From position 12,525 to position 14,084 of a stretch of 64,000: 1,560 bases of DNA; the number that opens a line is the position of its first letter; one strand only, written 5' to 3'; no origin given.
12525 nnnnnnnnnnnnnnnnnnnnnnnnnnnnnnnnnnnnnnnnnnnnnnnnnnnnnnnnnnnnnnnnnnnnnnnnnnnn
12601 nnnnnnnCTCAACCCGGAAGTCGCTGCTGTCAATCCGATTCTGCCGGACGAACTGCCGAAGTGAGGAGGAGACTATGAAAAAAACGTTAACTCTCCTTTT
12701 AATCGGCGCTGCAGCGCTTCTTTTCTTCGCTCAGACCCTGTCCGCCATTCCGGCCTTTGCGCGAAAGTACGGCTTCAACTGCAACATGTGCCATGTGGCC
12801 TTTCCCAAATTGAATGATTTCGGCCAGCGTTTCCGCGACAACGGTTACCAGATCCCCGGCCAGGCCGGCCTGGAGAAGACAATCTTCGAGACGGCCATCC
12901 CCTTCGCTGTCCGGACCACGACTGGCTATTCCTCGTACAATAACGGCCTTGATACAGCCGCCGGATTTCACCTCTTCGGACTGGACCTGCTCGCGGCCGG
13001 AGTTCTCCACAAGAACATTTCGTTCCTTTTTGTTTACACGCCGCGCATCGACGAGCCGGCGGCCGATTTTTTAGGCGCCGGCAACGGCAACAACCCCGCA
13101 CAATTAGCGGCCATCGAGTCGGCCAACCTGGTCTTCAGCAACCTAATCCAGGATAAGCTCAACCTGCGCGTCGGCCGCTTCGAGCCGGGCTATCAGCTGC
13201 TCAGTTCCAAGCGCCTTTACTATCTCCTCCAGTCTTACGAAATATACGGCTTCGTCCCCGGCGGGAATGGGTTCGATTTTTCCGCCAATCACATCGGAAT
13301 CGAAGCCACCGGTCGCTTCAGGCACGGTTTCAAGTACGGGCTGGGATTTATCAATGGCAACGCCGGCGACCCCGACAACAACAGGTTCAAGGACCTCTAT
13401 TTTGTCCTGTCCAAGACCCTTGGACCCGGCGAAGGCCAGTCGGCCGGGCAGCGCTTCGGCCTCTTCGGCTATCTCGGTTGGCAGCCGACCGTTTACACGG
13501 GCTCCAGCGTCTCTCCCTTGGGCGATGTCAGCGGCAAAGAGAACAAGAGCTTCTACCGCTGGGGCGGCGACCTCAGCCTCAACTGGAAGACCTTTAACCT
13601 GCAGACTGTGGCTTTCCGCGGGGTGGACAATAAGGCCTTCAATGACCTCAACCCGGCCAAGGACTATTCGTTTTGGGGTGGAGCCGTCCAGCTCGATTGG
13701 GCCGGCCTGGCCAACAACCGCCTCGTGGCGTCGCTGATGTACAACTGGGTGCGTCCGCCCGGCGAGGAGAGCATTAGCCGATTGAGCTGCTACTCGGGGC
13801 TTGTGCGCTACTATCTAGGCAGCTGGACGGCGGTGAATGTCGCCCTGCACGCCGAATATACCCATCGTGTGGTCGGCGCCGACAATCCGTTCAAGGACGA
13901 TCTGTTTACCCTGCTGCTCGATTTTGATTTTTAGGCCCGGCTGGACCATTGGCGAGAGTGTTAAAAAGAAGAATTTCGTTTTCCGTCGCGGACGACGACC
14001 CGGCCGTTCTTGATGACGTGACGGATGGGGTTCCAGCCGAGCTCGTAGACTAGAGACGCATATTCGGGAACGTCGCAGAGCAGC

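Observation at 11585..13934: Di-heme cytochrome c peroxidase paired with a Cyc2-like fused cytochrome-porin: candidate outer-membrane electron-uptake / peroxide-reduction module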

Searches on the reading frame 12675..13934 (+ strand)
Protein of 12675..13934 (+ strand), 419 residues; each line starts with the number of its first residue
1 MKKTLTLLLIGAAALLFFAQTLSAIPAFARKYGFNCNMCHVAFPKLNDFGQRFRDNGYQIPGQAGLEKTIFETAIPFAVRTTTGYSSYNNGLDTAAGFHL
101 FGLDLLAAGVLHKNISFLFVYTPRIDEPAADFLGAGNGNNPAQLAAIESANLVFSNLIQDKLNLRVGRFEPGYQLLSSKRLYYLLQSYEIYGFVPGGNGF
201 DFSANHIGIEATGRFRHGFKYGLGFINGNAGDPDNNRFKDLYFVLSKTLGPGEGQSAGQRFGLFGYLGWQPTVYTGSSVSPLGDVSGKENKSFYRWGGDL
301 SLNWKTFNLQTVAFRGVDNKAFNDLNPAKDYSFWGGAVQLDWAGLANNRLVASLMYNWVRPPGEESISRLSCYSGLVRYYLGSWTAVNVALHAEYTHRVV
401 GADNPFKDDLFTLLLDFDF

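Call 3: search_protein_families(library=pfam, proteins=[window:12675-13934:+], max_evalue=0.1)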
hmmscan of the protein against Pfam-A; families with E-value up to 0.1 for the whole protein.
window:12675-13934:+ (419 aa): 0 families

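Call 4: search_protein_families(library=ncbifam, proteins=[window:12675-13934:+], max_evalue=0.1)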
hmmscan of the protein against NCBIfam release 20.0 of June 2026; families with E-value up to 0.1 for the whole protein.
window:12675-13934:+ (419 aa): 0 families

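Call 5: find_homologous_proteins(query=window:12675-13931:+, max_evalue=0.001)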
Query window:12675-13931:+ (419 aa): 834 proteins with E <= 0.001 among 8000 candidates; the best 120 are listed.
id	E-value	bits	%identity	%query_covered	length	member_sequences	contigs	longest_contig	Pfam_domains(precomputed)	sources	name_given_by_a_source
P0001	5.5e-274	926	95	100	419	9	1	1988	-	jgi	jgi:hypothetical protein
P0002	3.4e-247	838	86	100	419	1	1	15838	-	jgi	jgi:hypothetical protein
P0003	2.6e-228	776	79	100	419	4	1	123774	-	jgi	jgi:hypothetical protein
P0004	1.2e-218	744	75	100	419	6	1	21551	-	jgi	jgi:hypothetical protein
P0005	4.4e-218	742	75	100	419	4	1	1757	-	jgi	-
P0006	3.1e-215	733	74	100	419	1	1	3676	-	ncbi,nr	ncbi:MAG TPA: hypothetical protein VHP61_03290 [Acidobacteriota bacterium]|nr:hypothetical protein [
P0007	3.6e-215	733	74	100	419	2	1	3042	-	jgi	jgi:hypothetical protein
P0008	1.7e-214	730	75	100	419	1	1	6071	-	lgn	-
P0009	5.1e-214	729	75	100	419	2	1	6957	-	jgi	jgi:hypothetical protein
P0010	6.9e-214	728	74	100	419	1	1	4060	-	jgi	jgi:hypothetical protein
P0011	7.5e-214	728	74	100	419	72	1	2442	-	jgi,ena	-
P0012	1.9e-213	727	74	100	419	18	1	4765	-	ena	-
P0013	2.6e-213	727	74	100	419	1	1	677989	-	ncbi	-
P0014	2.9e-213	726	74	100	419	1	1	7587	-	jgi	jgi:hypothetical protein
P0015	3.1e-213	726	74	100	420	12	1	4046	-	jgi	jgi:hypothetical protein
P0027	9.4e-211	718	73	100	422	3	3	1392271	-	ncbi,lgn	-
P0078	6.6e-201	686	70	100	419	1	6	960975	-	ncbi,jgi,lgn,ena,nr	ncbi:MAG TPA: hypothetical protein P5119_00840 [Candidatus Aminicenantes bacterium]|nr:hypothetical 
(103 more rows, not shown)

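Call 6: search_solved_structures(query=window:12675-13931:+, max_evalue=10)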
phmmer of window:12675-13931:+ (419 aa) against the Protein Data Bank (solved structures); distinct sequences matched with E-value up to 10: 7.
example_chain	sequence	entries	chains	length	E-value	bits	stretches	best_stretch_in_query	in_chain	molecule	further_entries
28db_A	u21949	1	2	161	1.2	10.9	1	27-63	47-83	Redoxin domain protein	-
9cth_C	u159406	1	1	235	1.6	10.5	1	227-264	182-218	Activated Factor X heavy chain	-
5voe_H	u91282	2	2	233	1.6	10.4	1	227-264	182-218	Coagulation factor X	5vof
2gd4_H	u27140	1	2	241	1.7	10.4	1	227-264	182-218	Coagulation factor, Stuart factor, Stuart-Prower factor, Contains: Factor X light chain; F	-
7tpp_B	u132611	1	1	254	1.8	10.3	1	227-264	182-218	Activated factor Xa heavy chain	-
9tle_H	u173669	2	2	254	2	10.2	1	227-264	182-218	Activated factor Xa heavy chain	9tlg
2b5x_A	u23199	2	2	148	2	10.1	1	21-56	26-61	YkuV protein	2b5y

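Call 15: find_encoding_contigs(protein=P0003, flank=8000, max_places=3)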
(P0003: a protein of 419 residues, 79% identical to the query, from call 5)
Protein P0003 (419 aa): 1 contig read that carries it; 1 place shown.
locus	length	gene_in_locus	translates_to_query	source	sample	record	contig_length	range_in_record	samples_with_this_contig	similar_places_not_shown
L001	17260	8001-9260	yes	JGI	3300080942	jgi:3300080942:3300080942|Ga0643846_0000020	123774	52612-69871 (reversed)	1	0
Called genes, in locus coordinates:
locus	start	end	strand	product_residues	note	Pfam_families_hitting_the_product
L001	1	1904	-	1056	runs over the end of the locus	PF13240:Zn_Ribbon_1 (weak), PF00069:Pkinase, PF01636:APH (faint), PF07714:PK_Tyr_Ser-Thr, PF14531:Kinase-like (faint), PF03109:ABC1 (weak), PF13176:TPR_7 (faint), PF17874:TPR_MalT (weak), +11 more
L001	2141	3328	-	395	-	PF00248:Aldo_ket_red, PF13187:Fer4_9 (faint)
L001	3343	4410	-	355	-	-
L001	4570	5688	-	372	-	PF00149:Metallophos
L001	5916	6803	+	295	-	-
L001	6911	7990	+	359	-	PF03150:CCP_MauG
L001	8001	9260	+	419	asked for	-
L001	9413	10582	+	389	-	PF00005:ABC_tran, PF08402:TOBE_2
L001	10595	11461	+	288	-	PF00528:BPD_transp_1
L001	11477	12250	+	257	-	PF00528:BPD_transp_1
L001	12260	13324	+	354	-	PF01547:SBP_bac_1, PF13416:SBP_bac_8, PF13343:SBP_bac_6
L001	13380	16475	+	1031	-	PF04313:HSDR_N (weak), PF02384:N6_Mtase, PF20473:MmeI_Mtase, PF01170:UPF0020 (faint), PF07669:Eco57I, PF12950:TaqI_C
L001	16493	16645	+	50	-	-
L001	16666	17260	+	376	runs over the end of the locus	-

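Call 16: find_encoding_contigs(protein=P0027, flank=8000, max_places=3)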
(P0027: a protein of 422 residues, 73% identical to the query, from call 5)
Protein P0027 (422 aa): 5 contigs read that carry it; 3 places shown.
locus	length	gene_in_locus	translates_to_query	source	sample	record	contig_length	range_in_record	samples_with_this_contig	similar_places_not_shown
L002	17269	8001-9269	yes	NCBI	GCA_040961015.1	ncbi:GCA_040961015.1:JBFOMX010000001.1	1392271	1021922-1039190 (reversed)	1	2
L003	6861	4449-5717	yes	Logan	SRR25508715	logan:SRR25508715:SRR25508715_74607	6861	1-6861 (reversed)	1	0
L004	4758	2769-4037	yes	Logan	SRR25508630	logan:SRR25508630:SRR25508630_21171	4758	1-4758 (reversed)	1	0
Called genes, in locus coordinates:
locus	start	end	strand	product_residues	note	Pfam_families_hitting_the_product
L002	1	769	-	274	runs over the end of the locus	PF00248:Aldo_ket_red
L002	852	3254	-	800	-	PF22848:ASD1_dom, PF06964:Alpha-L-AF_C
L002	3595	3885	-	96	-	PF14384:BrnA_antitoxin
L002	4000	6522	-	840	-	PF07944:Beta-AFase-like_GH127_cat, PF20736:Glyco_hydro127M, PF20737:Glyco_hydro127C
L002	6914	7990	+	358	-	PF03150:CCP_MauG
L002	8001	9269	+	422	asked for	-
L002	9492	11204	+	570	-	PF00370:FGGY_N, PF02782:FGGY_C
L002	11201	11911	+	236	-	PF00596:Aldolase_II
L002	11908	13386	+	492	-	PF02952:Fucose_iso_C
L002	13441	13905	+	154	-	PF01042:Ribonuc_L-PSP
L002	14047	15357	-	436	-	PF14697:Fer4_21 (faint), PF12837:Fer4_6 (faint), PF00037:Fer4 (weak), PF12838:Fer4_7, PF13187:Fer4_9 (weak), PF13237:Fer4_10 (weak), PF00037:Fer4 (weak)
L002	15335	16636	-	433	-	-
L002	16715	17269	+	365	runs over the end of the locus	PF08240:ADH_N, PF16912:Glu_dehyd_C, PF00107:ADH_zinc_N, PF13602:ADH_zinc_N_2 (weak)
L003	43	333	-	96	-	PF14384:BrnA_antitoxin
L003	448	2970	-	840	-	PF07944:Beta-AFase-like_GH127_cat, PF20736:Glyco_hydro127M, PF20737:Glyco_hydro127C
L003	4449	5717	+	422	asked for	-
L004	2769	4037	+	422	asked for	-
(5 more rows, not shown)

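Call 17: find_encoding_contigs(protein=P0078, flank=8000, max_places=3)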
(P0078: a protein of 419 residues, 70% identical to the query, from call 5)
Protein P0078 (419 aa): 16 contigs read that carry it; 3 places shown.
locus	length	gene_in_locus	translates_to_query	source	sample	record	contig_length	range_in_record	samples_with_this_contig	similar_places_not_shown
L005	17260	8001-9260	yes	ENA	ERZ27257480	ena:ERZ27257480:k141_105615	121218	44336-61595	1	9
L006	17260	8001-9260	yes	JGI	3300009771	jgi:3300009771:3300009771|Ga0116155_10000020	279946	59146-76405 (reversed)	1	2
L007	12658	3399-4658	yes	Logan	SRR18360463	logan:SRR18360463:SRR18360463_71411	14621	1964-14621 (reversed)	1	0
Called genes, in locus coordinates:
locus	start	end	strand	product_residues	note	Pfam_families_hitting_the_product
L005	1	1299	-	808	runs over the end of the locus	PF22848:ASD1_dom, PF06964:Alpha-L-AF_C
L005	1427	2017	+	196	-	PF00929:RNase_T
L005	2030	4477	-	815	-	PF07944:Beta-AFase-like_GH127_cat, PF20736:Glyco_hydro127M, PF20737:Glyco_hydro127C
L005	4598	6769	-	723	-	PF07944:Beta-AFase-like_GH127_cat, PF20736:Glyco_hydro127M, PF20737:Glyco_hydro127C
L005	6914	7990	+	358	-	PF03150:CCP_MauG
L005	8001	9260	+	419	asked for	-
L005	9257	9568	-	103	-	-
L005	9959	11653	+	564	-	PF00370:FGGY_N, PF02782:FGGY_C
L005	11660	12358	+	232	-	PF00596:Aldolase_II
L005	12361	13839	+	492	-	PF02952:Fucose_iso_C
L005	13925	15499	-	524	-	PF04389:Peptidase_M28, PF01546:Peptidase_M20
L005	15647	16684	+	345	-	PF08240:ADH_N, PF16912:Glu_dehyd_C, PF00107:ADH_zinc_N, PF13602:ADH_zinc_N_2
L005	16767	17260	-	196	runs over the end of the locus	PF05025:RbsD_FucU (weak)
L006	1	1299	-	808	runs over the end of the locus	PF22848:ASD1_dom, PF06964:Alpha-L-AF_C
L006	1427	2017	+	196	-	PF00929:RNase_T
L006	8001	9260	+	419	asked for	-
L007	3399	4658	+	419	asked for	-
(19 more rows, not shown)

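Call 22: find_related_loci(query=A1, collection=genome_contigs, flank=6000)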
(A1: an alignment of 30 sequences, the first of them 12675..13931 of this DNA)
Query A1 (419 aa) in genome_contigs; peptide patterns used: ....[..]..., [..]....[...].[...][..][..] (x = any residue, [..] = any of these).
129 stretches matched a pattern; 96 encode a relative of the query (tblastn E <= 1e-3); the best 80 are kept; 80 distinct loci.
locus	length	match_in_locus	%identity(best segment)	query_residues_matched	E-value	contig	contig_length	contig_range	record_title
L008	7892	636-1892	75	1-419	0e+0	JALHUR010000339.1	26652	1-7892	MAG: Candidatus Aminicenantes bacterium isolate PFL55 seq_3254883, whole genome shotgun sequence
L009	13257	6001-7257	75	1-419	0e+0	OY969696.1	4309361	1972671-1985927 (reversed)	MAG: Candidatus Aminicenantes bacterium isolate MFD04408.bin.1.14 genome assembly, chromosome: 1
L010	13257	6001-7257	75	1-419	0e+0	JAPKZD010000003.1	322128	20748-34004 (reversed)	MAG: Candidatus Aminicenantes bacterium isolate LacPavin_0419_WC70L_MAG_62_11 LacPavin_0419_WC70L_scaffold_74246, whole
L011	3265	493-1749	73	1-419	0e+0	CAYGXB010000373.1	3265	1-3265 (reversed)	MAG TPA_asm: uncultured Bacteriovoracaceae bacterium isolate ERP119294_co1_5 genome assembly, contig: NODE_55110_length_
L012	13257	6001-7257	75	1-419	0e+0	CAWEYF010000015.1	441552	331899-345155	MAG: Candidatus Aminicenantes bacterium isolate MFD05942.bin.3.643 genome assembly, contig: contig_32695, whole genome s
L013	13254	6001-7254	73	2-419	0e+0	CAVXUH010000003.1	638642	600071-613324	MAG: Candidatus Aminicenantes bacterium isolate MFD05942.bin.1.3 genome assembly, contig: contig_20261, whole genome sho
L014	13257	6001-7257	74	1-419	0e+0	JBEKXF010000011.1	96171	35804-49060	MAG: Candidatus Aminicenantales bacterium isolate SPRUCE 645 SPRUCE_645_11, whole genome shotgun sequence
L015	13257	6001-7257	72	1-419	0e+0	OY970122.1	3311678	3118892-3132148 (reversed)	MAG: Candidatus Aminicenantes bacterium isolate MFD04408.bin.1.13 genome assembly, chromosome: 1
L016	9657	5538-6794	73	1-419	0e+0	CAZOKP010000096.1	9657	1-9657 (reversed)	MAG TPA_asm: uncultured Eubacteriales bacterium isolate binchicken_co189_413 genome assembly, contig: NODE_7743_length_9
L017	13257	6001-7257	73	1-419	0e+0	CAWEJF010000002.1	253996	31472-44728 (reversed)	MAG: Candidatus Aminicenantes bacterium isolate MFD05942.bin.2.296 genome assembly, contig: contig_18264, whole genome s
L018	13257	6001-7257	74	1-419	0e+0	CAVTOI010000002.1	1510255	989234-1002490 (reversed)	MAG: Candidatus Aminicenantes bacterium isolate MFD00905.bin.1.6 genome assembly, contig: contig_54, whole genome shotgu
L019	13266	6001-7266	73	1-419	0e+0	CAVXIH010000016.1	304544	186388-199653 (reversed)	MAG: uncultured Acidobacteriota bacterium isolate MFD02979.bin.2.93 genome assembly, contig: contig_76070, whole genome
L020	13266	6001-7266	72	1-419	0e+0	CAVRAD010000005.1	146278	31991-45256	MAG: uncultured Acidobacteriota bacterium isolate MFD00032.bin.2.131 genome assembly, contig: contig_16738, whole genome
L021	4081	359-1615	74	1-419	0e+0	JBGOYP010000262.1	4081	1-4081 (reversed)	MAG: Candidatus Aminicenantia bacterium isolate OBJ_0618_130150_40 k141_2741284_length_4081_cov_6.0000, whole genome sho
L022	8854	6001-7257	69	1-419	0e+0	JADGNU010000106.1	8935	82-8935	MAG: Candidatus Aminicenantes bacterium isolate Chersky.35_14 contig-100_2630, whole genome shotgun sequence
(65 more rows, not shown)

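Call 30: predict_structure(alignment_id=A1)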
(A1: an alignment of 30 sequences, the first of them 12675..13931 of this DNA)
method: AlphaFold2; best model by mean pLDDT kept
length: 419 residues; sequences in the alignment: 30
mean_pLDDT: 54.7   pTM: 0.55
mean pLDDT of the five models: 54.7, 50.5, 49.7, 46.1, 32.9
residues with pLDDT >= 90: 0; 70-90: 131; 50-70: 104; < 50: 184
segments of 3 or more residues with pLDDT < 50: 19-150, 176-205, 229-236, 253-257, 280-285
pLDDT, mean of each block of 10 residues (from residue 1): 63 58 33 25 24 28 27 34 39 38 39 42 33 33 34 59 63 48 38 31 51 72 66 50 76 55 76 58 53 79 76 80 74 80 68 79 73 77 63 72 70 63
secondary structure, 60 per line:
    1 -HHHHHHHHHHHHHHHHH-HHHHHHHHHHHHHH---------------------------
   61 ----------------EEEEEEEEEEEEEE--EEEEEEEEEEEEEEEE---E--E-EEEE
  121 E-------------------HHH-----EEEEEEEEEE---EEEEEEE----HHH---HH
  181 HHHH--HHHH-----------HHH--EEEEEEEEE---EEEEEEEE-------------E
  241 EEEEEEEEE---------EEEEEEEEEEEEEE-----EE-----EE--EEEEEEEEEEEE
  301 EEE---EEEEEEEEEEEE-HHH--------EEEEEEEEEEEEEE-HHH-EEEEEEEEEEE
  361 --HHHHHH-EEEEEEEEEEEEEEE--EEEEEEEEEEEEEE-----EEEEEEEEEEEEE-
elements in order: H2-18 H20-33 E77-90 E93-108 E117-121 E149-158 E162-168 H179-184 H187-190 E207-215 E219-226 E240-249 E259-272 E289-303 E307-318 E331-344 E350-360 H363-368 E370-384 E387-400 E406-418

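Call 31: search_protein_representatives(alignment_id=A1)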
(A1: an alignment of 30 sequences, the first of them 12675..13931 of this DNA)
Query: 30 sequences, 419 profile positions. Proteins with E-value up to 0.001 (for the whole library): 2876; up to 1e-10: 721; up to 1e-30: 57. The best 150 are listed.
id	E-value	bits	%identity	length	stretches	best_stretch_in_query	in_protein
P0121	4.5e-171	585.4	-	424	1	1-419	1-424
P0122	6.3e-127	439.9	-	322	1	102-419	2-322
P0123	2.1e-86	306.4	-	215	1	111-286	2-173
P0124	2.7e-85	302.8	-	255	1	7-189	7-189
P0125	7.6e-76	271.7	-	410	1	9-419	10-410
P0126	2.7e-71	256.6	-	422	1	5-419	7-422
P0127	8.0e-70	251.8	-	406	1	1-419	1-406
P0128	1.2e-68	248.0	-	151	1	273-419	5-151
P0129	2.5e-67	243.6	-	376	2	1-140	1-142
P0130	4.0e-60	219.9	-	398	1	7-402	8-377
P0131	3.0e-59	217.0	-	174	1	247-419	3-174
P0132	8.0e-56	205.7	-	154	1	143-273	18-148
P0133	1.9e-55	204.5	-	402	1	6-419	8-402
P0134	1.9e-53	197.9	-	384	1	22-414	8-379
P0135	1.2e-50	188.7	-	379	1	9-366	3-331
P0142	1.0e-44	169.1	-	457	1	11-403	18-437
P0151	2.2e-41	158.1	-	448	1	7-400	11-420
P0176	2.2e-31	125.2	-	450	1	11-413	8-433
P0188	3.8e-27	111.2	-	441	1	2-321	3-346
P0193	1.4e-26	109.3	-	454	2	8-64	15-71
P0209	1.6e-24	102.6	-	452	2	12-63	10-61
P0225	3.7e-23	98.1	-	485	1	20-324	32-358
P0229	1.2e-22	96.4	-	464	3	11-81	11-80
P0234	3.0e-22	95.1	-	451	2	1-69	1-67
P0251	2.3e-21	92.2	-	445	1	11-401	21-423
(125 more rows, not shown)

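Call 33: list_cluster_members(proteins=[P0142, P0151, P0176, P0188, P0193, P0209, P0229, P0234, P0251, P0225])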
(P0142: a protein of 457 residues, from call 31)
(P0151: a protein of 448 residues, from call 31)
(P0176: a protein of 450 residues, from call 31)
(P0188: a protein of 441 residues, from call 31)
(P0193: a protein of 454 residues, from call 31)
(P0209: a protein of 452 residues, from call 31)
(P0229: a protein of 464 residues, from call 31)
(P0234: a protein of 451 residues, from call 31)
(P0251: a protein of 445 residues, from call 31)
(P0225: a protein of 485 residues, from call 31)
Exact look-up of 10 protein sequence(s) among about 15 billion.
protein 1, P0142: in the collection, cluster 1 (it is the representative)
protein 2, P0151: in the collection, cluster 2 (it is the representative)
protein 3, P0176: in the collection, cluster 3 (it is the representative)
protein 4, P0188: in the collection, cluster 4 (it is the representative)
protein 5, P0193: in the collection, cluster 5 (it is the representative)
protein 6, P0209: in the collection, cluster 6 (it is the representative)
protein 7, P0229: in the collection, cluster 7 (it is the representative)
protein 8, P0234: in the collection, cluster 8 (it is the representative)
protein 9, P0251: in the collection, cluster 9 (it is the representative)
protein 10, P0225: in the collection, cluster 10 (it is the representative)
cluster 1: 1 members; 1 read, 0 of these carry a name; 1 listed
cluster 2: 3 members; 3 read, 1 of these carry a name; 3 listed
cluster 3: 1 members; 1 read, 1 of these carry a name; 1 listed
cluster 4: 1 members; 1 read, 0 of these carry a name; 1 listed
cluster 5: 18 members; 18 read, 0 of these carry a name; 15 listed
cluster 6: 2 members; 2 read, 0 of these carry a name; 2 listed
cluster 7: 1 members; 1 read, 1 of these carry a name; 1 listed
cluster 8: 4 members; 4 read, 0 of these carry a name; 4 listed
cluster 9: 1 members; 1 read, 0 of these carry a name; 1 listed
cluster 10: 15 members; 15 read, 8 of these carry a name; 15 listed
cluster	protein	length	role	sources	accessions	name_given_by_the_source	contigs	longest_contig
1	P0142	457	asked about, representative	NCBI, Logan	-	-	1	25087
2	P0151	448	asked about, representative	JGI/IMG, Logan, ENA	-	-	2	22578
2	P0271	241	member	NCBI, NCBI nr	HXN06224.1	MAG TPA: hypothetical protein VN944_04060, partial [Nitrospiria bacterium] | hypothetical protein [Nitrospiria bacterium]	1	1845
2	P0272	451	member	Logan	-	-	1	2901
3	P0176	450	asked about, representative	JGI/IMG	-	hypothetical protein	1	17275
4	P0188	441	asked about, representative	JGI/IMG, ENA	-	-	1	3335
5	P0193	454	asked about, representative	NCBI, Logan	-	-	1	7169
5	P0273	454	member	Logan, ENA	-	-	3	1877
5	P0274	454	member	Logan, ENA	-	-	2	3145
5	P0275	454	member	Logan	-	-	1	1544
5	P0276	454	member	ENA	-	-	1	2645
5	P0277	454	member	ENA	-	-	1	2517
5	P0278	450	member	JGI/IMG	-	-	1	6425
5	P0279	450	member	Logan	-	-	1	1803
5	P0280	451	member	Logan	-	-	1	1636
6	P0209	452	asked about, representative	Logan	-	-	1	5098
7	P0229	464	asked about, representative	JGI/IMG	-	hypothetical protein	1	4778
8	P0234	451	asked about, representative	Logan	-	-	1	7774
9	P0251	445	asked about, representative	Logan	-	-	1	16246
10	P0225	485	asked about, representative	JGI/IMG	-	hypothetical protein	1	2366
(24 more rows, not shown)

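Call 40: find_homologous_proteins(query=A2, max_evalue=0.001)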
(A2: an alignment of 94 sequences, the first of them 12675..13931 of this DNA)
Query A2 (94 sequences) (419 aa, profile of the alignment): 749 proteins with E <= 0.001 among 8000 candidates; the best 120 are listed.
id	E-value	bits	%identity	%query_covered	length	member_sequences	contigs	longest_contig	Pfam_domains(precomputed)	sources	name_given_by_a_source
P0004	2.5e-130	453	75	100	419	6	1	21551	-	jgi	jgi:hypothetical protein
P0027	4.0e-130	453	73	100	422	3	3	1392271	-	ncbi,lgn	-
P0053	8.3e-129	448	73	100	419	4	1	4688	-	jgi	-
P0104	1.4e-128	448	68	100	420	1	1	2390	-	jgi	jgi:hypothetical protein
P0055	3.0e-128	447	72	100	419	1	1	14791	-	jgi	jgi:hypothetical protein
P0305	4.1e-128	446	57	100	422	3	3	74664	-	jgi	jgi:hypothetical protein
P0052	6.7e-128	445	73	100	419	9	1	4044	-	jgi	jgi:hypothetical protein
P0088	7.5e-128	445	68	100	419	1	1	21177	-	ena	-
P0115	8.2e-128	445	66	100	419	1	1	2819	-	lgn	-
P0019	9.5e-128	445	74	100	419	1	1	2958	-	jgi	-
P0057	1.1e-127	445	72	100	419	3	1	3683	-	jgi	jgi:hypothetical protein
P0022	1.2e-127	445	74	100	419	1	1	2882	-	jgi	-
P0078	1.6e-127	444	70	100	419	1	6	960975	-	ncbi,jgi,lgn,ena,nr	ncbi:MAG TPA: hypothetical protein P5119_00840 [Candidatus Aminicenantes bacterium]|nr:hypothetical 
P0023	1.7e-127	444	74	100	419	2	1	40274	-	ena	-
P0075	2.9e-127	443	71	100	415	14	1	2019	-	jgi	-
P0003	1.8e-126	441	79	100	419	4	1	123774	-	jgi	jgi:hypothetical protein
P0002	3.5e-124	433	86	100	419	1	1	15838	-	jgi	jgi:hypothetical protein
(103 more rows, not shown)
